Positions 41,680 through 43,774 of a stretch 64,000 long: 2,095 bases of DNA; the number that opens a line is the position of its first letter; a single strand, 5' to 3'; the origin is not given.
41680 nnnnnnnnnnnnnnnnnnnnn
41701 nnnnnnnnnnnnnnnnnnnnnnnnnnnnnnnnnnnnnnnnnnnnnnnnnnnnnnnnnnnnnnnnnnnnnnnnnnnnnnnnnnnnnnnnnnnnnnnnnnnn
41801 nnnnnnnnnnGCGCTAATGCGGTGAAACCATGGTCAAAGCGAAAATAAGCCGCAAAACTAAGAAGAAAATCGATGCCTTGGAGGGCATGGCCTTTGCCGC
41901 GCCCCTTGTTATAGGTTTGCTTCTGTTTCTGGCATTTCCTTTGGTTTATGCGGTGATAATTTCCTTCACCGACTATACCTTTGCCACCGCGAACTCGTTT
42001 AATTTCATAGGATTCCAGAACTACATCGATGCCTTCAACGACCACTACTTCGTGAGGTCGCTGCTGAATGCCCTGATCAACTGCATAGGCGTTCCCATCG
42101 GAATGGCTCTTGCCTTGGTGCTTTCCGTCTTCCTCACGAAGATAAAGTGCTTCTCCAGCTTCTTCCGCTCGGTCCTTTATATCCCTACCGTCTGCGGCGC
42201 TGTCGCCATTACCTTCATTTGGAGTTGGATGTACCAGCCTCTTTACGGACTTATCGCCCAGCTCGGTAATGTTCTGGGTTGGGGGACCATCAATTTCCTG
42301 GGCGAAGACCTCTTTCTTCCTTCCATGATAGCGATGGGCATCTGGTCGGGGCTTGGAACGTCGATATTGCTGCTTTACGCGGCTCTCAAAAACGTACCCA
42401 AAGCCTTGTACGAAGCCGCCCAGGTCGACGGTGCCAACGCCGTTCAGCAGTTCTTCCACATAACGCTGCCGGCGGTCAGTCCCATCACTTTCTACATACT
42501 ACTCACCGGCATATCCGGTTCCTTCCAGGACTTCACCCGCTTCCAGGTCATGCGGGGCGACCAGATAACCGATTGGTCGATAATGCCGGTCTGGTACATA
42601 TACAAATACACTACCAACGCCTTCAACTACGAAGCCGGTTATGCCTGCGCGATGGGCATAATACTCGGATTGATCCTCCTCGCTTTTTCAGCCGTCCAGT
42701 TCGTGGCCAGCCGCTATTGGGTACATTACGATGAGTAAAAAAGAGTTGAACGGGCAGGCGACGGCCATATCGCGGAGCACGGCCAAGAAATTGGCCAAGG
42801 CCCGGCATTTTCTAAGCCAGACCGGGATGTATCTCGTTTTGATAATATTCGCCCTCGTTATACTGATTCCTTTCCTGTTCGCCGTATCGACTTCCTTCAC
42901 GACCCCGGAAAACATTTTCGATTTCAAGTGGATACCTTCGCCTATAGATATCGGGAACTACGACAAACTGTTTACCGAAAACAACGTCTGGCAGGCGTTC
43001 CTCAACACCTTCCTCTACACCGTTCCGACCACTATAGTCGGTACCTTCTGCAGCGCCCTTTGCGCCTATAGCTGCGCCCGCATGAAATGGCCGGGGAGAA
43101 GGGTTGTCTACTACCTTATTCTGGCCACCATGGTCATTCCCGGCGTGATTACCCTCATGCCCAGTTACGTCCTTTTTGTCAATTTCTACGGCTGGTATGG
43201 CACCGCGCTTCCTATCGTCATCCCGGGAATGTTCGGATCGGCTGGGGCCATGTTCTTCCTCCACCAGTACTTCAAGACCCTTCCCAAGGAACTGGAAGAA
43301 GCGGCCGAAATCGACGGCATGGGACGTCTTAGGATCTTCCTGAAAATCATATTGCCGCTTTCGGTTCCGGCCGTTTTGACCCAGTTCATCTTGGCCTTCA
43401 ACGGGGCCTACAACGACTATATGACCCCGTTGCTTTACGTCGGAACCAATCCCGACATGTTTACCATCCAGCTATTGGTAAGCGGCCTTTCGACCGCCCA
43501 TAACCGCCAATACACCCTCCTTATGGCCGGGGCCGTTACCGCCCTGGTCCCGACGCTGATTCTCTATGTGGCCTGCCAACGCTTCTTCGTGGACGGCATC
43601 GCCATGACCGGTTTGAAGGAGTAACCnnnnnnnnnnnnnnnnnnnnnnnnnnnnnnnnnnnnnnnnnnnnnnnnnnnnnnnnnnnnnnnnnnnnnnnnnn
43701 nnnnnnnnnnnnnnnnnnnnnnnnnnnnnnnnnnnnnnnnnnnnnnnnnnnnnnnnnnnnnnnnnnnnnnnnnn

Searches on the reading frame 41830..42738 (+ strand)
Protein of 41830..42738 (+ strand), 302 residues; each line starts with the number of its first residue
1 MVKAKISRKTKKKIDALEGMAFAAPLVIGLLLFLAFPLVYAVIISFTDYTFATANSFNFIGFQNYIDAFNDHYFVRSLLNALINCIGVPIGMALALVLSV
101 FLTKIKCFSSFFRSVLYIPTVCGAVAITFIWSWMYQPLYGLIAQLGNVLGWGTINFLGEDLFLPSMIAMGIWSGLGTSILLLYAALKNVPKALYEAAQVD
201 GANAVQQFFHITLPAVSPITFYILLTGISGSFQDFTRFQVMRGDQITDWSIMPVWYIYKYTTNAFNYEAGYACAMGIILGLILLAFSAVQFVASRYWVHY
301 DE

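Call 6: search_protein_families(library=pfam, proteins=[window:41830-42738:+], max_evalue=0.001)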
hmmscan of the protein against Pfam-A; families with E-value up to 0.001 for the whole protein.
window:41830-42738:+ (302 aa): 1 family
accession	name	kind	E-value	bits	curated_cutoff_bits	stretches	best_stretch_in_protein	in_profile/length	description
PF00528.27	BPD_transp_1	-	1e-11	45.3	26.4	1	87-292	1-178/184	Binding-protein-dependent transport system inner membrane component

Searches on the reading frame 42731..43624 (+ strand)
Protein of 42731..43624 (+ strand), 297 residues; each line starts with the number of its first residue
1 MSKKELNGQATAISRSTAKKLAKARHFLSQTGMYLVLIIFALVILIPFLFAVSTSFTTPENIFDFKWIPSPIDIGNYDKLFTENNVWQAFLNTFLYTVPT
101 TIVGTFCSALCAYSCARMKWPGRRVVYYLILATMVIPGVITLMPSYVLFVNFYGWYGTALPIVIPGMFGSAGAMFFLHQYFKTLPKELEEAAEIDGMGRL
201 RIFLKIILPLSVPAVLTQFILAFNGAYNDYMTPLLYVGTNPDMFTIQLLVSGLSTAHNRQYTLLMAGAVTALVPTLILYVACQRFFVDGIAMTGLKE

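Call 6: search_protein_families(library=pfam, proteins=[window:42731-43624:+], max_evalue=0.001)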
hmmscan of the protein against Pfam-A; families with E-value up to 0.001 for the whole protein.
window:42731-43624:+ (297 aa): 1 family
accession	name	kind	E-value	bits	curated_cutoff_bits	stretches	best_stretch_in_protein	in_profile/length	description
PF00528.27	BPD_transp_1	-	1.5e-21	77.4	26.4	1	109-281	6-173/184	Binding-protein-dependent transport system inner membrane component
